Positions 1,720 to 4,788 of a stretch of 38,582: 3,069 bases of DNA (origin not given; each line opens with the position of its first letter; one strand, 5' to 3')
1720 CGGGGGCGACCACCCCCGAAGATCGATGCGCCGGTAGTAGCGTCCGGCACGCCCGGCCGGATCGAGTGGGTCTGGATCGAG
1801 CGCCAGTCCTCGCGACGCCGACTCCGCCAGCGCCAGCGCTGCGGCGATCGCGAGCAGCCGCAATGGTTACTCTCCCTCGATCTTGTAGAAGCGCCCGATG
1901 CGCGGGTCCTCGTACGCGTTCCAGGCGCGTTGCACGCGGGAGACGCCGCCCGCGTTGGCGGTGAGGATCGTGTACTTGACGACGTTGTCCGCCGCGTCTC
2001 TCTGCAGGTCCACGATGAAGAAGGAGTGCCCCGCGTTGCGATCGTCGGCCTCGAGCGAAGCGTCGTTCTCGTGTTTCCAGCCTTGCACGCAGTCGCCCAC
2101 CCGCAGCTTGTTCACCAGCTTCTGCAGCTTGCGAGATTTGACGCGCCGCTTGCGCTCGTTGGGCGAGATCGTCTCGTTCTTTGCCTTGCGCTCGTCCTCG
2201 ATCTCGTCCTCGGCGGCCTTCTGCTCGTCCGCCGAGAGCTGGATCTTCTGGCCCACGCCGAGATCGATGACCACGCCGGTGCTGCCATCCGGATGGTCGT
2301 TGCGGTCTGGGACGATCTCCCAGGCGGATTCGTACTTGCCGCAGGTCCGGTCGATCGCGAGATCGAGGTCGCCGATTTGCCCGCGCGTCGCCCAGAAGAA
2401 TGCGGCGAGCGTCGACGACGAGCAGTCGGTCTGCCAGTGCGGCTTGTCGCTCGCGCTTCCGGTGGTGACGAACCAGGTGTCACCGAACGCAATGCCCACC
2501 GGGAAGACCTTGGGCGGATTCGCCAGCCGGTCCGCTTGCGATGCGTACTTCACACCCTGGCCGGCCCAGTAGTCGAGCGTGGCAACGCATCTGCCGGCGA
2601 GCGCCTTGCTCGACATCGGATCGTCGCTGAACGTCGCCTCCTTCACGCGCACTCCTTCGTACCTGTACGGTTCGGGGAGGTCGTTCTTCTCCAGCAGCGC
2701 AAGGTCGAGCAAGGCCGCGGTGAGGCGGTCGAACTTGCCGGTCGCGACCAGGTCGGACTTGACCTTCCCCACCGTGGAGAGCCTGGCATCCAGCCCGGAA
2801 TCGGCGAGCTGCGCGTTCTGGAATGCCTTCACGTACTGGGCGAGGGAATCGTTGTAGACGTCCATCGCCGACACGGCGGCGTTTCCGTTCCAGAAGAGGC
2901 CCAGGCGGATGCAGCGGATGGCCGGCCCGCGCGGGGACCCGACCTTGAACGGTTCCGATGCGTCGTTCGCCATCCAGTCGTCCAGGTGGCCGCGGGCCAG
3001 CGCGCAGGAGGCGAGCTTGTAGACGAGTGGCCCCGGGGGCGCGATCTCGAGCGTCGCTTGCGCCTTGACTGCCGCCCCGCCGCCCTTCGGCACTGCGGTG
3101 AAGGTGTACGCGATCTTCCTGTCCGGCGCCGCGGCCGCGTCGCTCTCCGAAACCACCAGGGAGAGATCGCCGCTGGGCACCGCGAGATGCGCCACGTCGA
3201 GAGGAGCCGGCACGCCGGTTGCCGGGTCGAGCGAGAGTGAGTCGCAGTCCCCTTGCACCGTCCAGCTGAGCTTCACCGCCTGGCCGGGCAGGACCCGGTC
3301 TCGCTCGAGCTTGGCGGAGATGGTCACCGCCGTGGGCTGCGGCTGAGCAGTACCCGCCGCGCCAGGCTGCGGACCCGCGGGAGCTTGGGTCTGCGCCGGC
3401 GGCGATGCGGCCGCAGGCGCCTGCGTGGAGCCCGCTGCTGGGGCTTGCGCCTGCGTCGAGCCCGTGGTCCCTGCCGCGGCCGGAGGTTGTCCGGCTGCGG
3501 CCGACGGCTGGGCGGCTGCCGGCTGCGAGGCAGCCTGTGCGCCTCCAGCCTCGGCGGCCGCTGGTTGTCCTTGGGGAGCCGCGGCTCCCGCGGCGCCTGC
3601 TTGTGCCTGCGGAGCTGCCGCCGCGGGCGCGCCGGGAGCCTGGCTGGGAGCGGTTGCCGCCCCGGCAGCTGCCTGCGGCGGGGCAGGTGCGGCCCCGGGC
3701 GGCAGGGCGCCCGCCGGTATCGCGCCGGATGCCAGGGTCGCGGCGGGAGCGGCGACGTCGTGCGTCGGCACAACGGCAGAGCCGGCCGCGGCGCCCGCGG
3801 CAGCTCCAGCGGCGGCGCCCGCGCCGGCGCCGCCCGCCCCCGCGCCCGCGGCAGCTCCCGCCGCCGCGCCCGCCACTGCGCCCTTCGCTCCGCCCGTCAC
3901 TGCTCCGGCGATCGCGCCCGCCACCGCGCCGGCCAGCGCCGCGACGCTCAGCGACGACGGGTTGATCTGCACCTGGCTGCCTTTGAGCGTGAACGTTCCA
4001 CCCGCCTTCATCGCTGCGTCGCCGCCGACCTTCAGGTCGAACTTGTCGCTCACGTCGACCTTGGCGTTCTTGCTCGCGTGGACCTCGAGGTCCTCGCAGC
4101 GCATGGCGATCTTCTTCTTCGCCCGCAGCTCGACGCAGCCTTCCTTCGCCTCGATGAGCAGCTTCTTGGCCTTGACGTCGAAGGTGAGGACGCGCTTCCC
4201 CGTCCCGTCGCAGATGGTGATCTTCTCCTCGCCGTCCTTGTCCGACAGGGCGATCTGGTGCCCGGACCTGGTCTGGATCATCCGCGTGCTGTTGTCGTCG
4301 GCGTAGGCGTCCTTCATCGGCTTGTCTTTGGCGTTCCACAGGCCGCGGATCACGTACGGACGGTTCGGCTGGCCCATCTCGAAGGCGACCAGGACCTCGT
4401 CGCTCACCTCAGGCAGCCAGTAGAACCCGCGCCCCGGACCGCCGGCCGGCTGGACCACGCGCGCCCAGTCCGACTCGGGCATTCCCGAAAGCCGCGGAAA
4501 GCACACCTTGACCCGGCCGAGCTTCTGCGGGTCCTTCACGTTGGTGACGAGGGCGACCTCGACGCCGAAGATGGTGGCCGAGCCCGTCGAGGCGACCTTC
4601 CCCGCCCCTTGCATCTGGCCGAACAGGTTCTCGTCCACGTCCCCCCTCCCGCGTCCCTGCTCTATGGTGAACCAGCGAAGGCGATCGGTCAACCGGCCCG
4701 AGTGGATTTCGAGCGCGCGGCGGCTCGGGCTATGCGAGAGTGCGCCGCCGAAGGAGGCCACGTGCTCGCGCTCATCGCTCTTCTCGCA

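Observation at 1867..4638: Stand-alone gpV/gp5-type spike lacking a gp27 module, fused to a putative cell-wall hydrolase effector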

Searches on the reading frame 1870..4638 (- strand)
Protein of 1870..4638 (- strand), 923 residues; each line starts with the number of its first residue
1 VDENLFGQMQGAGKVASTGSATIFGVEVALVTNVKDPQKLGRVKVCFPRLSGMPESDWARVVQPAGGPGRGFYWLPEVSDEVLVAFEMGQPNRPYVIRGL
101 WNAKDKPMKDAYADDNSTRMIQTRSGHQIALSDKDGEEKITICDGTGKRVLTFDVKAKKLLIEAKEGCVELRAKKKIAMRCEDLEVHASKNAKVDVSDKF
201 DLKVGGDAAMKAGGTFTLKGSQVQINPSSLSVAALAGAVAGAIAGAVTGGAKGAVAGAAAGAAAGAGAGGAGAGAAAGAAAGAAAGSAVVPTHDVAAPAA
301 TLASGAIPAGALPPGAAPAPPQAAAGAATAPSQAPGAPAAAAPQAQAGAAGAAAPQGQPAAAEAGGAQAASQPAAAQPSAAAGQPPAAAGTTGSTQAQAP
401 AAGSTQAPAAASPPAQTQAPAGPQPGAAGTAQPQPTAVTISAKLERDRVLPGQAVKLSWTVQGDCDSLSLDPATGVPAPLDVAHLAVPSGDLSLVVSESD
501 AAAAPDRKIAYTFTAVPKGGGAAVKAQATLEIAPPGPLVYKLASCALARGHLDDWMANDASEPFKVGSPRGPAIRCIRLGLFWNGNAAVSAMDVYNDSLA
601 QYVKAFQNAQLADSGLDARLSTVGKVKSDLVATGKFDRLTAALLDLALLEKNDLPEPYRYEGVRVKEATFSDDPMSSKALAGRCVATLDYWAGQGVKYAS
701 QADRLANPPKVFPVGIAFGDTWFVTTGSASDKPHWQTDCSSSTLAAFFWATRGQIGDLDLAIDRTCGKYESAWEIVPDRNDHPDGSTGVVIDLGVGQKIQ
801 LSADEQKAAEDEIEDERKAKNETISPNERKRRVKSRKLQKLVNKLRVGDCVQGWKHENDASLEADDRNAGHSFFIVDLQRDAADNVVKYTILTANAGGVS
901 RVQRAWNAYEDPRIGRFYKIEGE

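Call 6: search_protein_families(library=pfam, proteins=[window:1870-4638:-], max_evalue=1)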
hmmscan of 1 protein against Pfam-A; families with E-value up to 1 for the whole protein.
window:1870-4638:- (923 aa): 1 family
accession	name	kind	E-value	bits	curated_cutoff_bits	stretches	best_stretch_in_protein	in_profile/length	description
PF04717.18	Phage_base_V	-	7.2e-24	84.4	23.8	1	29-101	3-75/75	Type VI secretion system/phage-baseplate injector OB domain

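Call 7: search_protein_families(library=ncbifam, proteins=[window:1870-4638:-], max_evalue=1)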
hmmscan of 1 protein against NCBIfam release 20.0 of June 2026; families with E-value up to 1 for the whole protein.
window:1870-4638:- (923 aa): 3 families
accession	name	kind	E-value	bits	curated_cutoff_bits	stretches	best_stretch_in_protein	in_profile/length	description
NF033848.1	VgrG_rel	hypoth_equivalog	1.8e-40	138.8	275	1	4-181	355-538/547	VgrG-related protein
TIGR01646.1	vgr_GE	subfamily_domain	8.4e-15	54.7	121.8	1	24-142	345-475/480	type VI secretion system tip protein VgrG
TIGR03361.1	VI_Rhs_Vgr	subfamily_domain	4.8e-11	41.9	186.35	1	23-142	358-490/513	type VI secretion system tip protein TssI/VgrG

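Call 8: search_solved_structures(query=window:1870-4638:-, max_evalue=1, show_alignments=3)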
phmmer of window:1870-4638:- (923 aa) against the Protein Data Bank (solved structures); distinct sequences matched with E-value up to 1: 20.
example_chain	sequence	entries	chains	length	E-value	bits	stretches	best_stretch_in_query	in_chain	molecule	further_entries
9gtr_q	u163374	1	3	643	4e-23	84.7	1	4-247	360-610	Gp5/Type VI secretion system Vgr protein OB-fold domain-containing protein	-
9jg8_G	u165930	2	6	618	1.4e-21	79.6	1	23-222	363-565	Type VI secretion system spike protein VgrG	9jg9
8gra_I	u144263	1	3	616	5.4e-19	71.1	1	24-245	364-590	Type VI secretion system spike protein VgrG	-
7aef_q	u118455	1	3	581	3.8e-18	68.2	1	20-226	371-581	Phosphoserine phosphatase SerB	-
9rce_F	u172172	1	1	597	4.3e-12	48.2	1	22-211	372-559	Type VI secretion system tip protein VgrG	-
7b5h_AJ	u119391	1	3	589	6e-12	47.7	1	23-238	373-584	All3320 protein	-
6sjl_A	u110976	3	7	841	4.4e-08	34.9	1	36-150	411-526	Putative type VI secretion protein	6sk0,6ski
6j0m_A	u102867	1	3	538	5.7e-08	34.6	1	34-154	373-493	Pvc8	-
9qgm_8A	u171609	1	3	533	6.5e-07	31.1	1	35-160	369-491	Photorhabdus luminescens subsp. laumondii TTO1 complete genome segment 6/17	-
6rbk_C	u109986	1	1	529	7.5e-06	27.6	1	34-147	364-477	Afp8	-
7q5p_A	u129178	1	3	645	1.1e-05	27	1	39-271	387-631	Type VI secretion protein VgrG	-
4uhv_A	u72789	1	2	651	4.6e-05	24.9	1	39-140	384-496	VGRG1, VALINE-GLYCINE REPEAT PROTEIN G1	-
4mtk_A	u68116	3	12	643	4.8e-05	24.9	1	39-140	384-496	VgrG1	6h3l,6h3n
28yn_A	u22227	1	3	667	5.1e-05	24.8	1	39-140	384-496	Type VI secretion system spike protein VgrG1a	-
9mlp_A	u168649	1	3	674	5.7e-05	24.7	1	39-142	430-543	Cytoplasmic protein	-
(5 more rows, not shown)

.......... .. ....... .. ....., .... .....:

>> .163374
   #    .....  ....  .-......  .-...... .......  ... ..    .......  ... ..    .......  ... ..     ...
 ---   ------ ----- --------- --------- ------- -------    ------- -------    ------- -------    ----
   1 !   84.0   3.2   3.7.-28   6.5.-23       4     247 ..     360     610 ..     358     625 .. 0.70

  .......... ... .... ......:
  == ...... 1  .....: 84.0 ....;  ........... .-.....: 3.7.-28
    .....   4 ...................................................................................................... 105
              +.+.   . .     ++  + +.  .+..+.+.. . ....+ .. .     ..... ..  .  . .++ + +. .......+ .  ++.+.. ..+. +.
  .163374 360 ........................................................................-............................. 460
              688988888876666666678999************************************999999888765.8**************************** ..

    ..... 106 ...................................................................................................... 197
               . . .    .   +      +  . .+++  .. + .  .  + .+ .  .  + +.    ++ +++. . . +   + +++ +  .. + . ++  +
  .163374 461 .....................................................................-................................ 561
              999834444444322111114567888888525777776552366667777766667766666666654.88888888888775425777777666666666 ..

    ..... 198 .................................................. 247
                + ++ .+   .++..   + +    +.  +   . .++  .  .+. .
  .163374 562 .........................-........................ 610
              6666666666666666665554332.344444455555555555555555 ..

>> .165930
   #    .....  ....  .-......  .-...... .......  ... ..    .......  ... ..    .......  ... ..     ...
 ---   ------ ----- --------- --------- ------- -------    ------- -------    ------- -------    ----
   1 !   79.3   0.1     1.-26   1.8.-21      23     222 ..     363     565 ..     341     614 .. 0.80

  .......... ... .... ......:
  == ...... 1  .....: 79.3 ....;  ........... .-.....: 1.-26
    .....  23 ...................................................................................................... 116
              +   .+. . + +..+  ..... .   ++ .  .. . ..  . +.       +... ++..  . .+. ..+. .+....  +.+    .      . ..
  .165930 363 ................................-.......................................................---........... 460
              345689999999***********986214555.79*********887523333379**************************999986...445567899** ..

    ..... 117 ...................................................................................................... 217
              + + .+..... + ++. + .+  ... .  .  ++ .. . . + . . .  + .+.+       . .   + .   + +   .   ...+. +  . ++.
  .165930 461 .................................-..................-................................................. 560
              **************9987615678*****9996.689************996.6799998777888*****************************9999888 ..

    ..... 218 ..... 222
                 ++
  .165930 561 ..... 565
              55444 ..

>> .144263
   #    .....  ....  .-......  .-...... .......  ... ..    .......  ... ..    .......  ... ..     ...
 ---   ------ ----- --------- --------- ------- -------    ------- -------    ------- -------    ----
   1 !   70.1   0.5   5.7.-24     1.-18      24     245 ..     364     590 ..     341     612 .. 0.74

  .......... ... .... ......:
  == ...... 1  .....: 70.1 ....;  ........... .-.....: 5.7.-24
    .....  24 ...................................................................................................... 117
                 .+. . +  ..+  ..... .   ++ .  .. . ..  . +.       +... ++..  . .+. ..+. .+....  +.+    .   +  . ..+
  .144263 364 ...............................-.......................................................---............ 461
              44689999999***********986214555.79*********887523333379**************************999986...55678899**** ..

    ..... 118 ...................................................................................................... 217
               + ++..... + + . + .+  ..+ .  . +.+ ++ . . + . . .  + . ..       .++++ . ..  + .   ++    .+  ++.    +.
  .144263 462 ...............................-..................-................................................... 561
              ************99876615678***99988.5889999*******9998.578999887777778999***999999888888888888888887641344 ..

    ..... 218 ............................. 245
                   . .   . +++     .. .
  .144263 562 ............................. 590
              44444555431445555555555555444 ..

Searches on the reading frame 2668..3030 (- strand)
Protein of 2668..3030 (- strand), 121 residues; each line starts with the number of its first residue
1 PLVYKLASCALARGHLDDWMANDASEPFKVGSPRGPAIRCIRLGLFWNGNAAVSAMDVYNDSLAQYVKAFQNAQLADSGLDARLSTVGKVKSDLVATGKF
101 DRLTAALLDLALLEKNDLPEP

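Call 63: search_solved_structures(query=A4, max_evalue=10, show_alignments=3)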
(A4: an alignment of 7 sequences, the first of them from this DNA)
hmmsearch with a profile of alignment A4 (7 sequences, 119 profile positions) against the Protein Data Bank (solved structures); distinct sequences matched with E-value up to 10: 4.
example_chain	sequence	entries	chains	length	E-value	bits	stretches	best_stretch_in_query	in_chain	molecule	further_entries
7bqr_A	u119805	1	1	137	0.02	18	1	33-77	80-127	Mussoc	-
3cyg_A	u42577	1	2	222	0.74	13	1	32-82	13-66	Uncharacterized protein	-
6cum_A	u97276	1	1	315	1.4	12.1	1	54-109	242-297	LAO/AO transport system ATPase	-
2fic_A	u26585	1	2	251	2.3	11.4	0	24-92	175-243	Myc box-dependent-interacting protein 1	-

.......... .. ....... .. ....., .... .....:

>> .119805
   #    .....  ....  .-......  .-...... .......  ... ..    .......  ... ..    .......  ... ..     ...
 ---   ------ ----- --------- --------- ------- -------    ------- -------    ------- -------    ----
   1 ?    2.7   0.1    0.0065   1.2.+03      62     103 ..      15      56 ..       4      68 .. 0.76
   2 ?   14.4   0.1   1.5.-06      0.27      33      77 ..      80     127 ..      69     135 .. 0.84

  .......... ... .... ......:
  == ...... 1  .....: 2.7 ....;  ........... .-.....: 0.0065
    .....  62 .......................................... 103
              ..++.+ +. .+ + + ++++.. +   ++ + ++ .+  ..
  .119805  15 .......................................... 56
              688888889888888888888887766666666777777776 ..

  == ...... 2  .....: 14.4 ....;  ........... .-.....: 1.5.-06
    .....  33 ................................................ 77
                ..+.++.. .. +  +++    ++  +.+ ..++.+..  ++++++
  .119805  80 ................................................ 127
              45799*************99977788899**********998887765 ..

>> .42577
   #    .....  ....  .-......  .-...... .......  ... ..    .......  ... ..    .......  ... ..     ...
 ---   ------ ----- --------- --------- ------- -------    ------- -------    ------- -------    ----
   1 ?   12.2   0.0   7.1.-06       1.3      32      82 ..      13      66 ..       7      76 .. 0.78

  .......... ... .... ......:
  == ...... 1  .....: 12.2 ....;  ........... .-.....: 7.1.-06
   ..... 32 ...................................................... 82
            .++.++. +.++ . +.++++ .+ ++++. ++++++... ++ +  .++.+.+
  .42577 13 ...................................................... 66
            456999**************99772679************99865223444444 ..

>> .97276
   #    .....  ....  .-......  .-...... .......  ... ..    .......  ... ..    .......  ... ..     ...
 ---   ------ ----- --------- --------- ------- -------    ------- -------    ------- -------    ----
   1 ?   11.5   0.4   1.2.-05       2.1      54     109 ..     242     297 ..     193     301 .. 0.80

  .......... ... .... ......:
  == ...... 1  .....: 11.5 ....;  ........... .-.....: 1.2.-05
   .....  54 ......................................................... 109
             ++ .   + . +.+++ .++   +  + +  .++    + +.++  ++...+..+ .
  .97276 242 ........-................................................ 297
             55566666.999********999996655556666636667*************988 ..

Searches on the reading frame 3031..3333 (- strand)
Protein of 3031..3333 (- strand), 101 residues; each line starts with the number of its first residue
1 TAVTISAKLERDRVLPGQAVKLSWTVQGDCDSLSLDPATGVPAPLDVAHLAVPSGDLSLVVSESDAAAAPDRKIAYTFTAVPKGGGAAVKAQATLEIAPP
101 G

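Call 38: search_protein_families(library=pfam, proteins=[window:3031-3333:-], max_evalue=10)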
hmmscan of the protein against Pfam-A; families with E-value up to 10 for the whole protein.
seq(101 aa): 0 families

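Call 54: search_protein_families(library=phrogs, proteins=[window:3031-3330:-], max_evalue=1)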
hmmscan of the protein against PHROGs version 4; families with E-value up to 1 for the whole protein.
window:3031-3330:- (100 aa): 2 families
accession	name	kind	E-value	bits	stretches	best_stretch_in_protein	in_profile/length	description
phrog_2155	-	head and packaging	2e-05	24.3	1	2-85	943-1007/1193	virion structural protein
phrog_9770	-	head and packaging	0.17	12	1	9-39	335-365/590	virion structural protein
